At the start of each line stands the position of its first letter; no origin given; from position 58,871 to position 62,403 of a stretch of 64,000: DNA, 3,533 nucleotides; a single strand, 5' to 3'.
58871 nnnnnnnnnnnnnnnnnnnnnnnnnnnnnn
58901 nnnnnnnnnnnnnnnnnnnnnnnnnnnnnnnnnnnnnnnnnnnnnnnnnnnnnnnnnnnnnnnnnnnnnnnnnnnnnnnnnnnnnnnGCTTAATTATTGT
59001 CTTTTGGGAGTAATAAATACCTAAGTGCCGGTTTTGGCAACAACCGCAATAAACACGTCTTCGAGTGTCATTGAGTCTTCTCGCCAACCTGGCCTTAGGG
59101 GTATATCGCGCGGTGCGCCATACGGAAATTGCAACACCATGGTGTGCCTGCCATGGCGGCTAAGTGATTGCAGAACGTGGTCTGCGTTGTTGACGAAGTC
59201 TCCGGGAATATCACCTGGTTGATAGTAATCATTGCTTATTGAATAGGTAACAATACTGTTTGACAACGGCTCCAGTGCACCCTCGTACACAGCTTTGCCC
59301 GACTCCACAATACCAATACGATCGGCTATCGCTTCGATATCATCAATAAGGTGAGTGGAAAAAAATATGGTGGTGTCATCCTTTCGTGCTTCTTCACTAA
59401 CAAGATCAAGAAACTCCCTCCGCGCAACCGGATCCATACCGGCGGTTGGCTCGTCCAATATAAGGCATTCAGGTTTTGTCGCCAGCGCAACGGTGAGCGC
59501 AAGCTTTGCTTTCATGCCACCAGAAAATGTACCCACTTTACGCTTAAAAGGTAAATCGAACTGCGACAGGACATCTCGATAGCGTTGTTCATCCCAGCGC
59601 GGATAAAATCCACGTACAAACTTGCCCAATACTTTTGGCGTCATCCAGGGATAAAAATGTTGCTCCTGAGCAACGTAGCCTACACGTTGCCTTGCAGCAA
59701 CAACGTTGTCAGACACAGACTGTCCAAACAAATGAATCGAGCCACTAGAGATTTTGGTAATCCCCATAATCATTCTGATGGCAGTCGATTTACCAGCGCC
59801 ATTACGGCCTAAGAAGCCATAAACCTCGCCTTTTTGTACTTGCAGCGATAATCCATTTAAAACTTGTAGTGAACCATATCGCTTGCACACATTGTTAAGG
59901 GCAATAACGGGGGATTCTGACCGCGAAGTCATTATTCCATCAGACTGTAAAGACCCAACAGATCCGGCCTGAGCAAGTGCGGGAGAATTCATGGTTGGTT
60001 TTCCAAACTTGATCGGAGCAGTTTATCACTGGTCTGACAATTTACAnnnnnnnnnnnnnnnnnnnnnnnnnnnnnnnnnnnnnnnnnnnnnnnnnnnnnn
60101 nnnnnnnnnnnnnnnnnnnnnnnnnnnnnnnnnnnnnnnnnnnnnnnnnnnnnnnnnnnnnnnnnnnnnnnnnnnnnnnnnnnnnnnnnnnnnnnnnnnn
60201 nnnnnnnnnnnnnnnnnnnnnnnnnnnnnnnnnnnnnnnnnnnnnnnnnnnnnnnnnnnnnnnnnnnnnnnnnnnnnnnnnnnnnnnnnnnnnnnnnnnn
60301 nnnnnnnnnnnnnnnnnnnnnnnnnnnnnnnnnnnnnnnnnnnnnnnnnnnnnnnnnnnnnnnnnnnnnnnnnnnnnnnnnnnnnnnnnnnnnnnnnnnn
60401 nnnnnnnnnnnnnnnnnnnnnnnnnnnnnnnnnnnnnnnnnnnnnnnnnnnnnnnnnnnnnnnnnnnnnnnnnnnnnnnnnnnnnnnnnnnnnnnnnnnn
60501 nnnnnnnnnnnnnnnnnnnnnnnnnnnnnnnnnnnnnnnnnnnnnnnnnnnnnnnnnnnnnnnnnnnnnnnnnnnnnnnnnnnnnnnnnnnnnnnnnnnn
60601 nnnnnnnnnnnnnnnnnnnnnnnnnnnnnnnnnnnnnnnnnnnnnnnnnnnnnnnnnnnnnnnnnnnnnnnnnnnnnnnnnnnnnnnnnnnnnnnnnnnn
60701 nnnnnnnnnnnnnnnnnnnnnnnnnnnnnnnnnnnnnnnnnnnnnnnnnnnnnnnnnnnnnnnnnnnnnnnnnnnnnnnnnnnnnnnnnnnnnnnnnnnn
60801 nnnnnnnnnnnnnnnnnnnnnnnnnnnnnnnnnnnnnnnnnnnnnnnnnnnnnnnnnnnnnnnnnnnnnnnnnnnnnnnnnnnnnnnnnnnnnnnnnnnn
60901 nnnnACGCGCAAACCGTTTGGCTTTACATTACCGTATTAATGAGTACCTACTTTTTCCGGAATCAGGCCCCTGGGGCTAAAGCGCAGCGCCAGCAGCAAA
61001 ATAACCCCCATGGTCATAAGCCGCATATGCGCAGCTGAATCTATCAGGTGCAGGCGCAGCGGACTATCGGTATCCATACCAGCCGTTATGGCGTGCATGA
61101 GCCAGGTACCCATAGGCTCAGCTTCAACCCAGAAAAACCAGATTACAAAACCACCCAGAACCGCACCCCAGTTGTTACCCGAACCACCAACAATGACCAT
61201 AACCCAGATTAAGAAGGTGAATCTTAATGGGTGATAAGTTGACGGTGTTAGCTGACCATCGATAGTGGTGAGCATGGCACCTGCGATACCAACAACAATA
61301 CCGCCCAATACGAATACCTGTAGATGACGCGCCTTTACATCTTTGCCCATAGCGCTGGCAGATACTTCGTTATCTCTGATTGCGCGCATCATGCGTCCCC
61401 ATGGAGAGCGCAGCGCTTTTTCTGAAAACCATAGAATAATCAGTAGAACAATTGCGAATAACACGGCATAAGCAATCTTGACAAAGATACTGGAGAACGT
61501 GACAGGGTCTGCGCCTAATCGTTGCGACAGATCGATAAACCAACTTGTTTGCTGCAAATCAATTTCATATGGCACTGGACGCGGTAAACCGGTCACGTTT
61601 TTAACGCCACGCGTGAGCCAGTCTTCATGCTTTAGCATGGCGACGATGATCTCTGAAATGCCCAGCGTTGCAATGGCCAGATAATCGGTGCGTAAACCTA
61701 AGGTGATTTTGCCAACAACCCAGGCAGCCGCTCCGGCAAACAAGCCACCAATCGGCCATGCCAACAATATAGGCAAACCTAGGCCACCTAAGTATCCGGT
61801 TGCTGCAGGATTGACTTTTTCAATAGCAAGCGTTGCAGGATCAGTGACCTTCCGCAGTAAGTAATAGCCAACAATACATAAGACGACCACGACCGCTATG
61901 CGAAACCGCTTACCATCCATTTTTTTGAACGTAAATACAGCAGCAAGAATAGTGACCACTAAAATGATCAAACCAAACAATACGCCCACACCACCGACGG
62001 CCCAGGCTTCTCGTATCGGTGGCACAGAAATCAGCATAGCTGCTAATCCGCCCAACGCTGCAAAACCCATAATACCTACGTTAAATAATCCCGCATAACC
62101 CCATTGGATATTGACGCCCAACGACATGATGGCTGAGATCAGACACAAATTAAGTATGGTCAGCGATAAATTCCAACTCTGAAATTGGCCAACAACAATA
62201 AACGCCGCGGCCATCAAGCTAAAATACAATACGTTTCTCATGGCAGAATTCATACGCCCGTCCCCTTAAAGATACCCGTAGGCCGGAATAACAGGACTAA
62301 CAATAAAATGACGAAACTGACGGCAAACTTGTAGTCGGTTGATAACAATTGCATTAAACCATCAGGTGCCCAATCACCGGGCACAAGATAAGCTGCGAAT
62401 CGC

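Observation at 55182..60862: ABC system with paired permease-gluzincin fusions (one active, one dead) and DUF4159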

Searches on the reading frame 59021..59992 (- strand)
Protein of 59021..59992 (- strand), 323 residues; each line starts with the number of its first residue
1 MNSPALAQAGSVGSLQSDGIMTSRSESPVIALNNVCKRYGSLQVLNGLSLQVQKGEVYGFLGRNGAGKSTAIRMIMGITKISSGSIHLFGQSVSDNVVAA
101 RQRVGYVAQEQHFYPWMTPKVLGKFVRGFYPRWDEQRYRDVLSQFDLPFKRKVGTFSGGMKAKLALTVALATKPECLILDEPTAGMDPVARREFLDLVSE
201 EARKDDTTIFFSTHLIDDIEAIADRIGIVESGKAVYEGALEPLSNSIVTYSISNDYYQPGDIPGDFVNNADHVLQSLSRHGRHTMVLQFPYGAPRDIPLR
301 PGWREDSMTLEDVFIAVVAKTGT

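Call 4: search_protein_families(library=pfam, proteins=[window:59021-59992:-], max_evalue=0.1)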
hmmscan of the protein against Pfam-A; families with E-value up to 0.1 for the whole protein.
window:59021-59992:- (323 aa): 4 families
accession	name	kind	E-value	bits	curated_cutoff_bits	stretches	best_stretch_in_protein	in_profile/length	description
PF00005.33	ABC_tran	-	1.2e-31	110.5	25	1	45-184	1-137/137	ABC transporter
PF13304.12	AAA_21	-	3.4e-12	47.5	27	1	155-214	237-298/304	AAA domain, putative AbiEii toxin, Type IV TA system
PF02463.25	SMC_N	-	0.0082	16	40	0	150-214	135-197/220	RecF/RecN/SMC N terminal domain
PF13558.12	SbcC_Walker_B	-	0.009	16.7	27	0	150-198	27-88/90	SbcC/RAD50-like, Walker B motif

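Call 5: search_protein_families(library=ncbifam, proteins=[window:59021-59992:-], max_evalue=0.1)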
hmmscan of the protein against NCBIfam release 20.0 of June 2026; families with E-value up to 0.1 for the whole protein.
window:59021-59992:- (323 aa): 187 families (the best 25 are shown)
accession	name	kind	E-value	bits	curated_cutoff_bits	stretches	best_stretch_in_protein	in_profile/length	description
NF047565.1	PSM_export_PmtA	equivalog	1.9e-58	198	350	1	29-246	2-218/282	phenol-soluble modulin export ABC transporter ATP-binding protein PmtA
TIGR01188.1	drrA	subfamily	1.1e-49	169.3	312.45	1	37-250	1-218/302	daunorubicin resistance ABC transporter, ATP-binding protein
NF033858.1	ABC2_perm_RbbA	equivalog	1.4e-47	162.2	1050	1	23-243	260-484/909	ribosome-associated ATPase/putative transporter RbbA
NF010060.0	PRK13537.1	equivalog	3.7e-43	147.6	521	1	25-246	11-236/314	nodulation factor ABC transporter ATP-binding protein NodI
TIGR03740.1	galliderm_ABC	subfamily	4.3e-42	144.3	309.75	1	32-241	3-209/223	lantibiotic protection ABC transporter ATP-binding subunit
TIGR03522.1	GldA_ABC_ATP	equivalog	1.4e-40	139.7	402.6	1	30-246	3-222/301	gliding motility-associated ABC transporter ATP-binding subunit GldA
NF010059.0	PRK13536.1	equivalog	2e-40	138.6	549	1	26-244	40-262/342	nodulation factor ABC transporter ATP-binding protein NodI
TIGR01288.1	nodI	equivalog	1.5e-37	129.2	424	1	30-245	5-224/303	nodulation factor ABC transporter ATP-binding protein NodI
TIGR03410.1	urea_trans_UrtE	equivalog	9.4e-37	126.7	285.8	1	31-249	2-225/230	urea ABC transporter ATP-binding subunit UrtE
TIGR03864.1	PQQ_ABC_ATP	hypoth_equivalog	3.5e-36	124.9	302.25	1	30-256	2-232/236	ABC transporter, ATP-binding subunit, PQQ-dependent alcohol dehydrogenase system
TIGR04521.1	ECF_ATPase_2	equivalog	6e-34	117.4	330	1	43-241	19-230/279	energy-coupling factor transporter ATPase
TIGR04406.1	LPS_export_lptB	equivalog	1.4e-33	116.2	240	1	31-244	3-223/239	LPS export ABC transporter ATP-binding protein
TIGR04520.1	ECF_ATPase_1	equivalog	8.9e-32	110.6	315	2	151-240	132-220/269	energy-coupling factor transporter ATPase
NF011967.0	PRK15439.1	equivalog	3.3e-31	108.3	586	2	24-117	6-101/510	autoinducer 2 ABC transporter ATP-binding protein LsrA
TIGR00968.1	3a0106s01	subfamily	9.9e-30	103.8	342.75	1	30-242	1-217/237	sulfate ABC transporter ATP-binding protein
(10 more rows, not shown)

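Call 84: search_solved_structures(query=window:59021-59992:-, max_evalue=1e-30)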
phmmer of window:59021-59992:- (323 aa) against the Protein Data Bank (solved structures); distinct sequences matched with E-value up to 1e-30: 24.
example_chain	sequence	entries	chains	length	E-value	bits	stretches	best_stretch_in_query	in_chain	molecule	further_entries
7w01_A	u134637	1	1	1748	1.2e-56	195.4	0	32-241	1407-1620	Phospholipid-transporting ATPase ABCA3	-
7w02_A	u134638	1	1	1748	8.1e-56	192.6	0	32-241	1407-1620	Phospholipid-transporting ATPase ABCA3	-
8edw_A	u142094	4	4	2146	3.8e-53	183.8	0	17-235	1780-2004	Phospholipid-transporting ATPase ABCA7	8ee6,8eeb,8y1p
8eop_A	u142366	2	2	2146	2.6e-52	181.1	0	17-235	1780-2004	Phospholipid-transporting ATPase ABCA7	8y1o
7lkp_A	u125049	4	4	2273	2.5e-49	171.3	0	19-246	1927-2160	Retinal-specific phospholipid-transporting ATPase ABCA4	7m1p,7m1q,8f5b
7e7i_A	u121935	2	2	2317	2.6e-49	171.2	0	19-246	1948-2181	Retinal-specific phospholipid-transporting ATPase ABCA4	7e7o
7tby_A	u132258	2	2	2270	4.9e-49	170.4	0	31-247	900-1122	ATP-binding cassette, sub-family A (ABC1), member 1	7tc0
7tdt_A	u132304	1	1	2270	4.9e-49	170.4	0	31-247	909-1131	Phospholipid-transporting ATPase ABCA1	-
7tbz_A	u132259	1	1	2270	4.9e-49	170.4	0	31-247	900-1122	ATP-binding cassette, sub-family A (ABC1), member 1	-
5xjy_A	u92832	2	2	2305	5.1e-49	170.3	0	31-247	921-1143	ATP-binding cassette sub-family A member 1 | Phospholipid-transporting ATPase ABCA1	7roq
7lkz_A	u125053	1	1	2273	1.7e-48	168.6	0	19-246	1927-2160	Retinal-specific phospholipid-transporting ATPase ABCA4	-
7e7q_A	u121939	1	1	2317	1.8e-48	168.5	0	19-246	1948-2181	Retinal-specific phospholipid-transporting ATPase ABCA4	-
7tbw_A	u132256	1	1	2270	3.3e-48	167.6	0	31-247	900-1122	ATP-binding cassette, sub-family A (ABC1), member 1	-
8k1n_E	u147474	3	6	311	1.6e-38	135.9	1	29-262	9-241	Multidrug efflux system ATP-binding protein Rv1218c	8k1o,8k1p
8k1m_C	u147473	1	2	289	2.6e-38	135.1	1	31-262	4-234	Multidrug efflux system ATP-binding protein Rv1218c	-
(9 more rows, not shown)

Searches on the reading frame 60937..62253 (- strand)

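Call 57: search_protein_families(library=pfam, proteins=[window:60937-62253:-], max_evalue=0.00001)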
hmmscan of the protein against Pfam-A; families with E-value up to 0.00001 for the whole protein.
window:60937-62253:- (438 aa): 1 family
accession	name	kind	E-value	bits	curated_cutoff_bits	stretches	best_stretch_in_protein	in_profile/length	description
PF02653.21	BPD_transp_2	-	3.5e-34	118.6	26.8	2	155-376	47-244/269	Branched-chain amino acid transport system / permease component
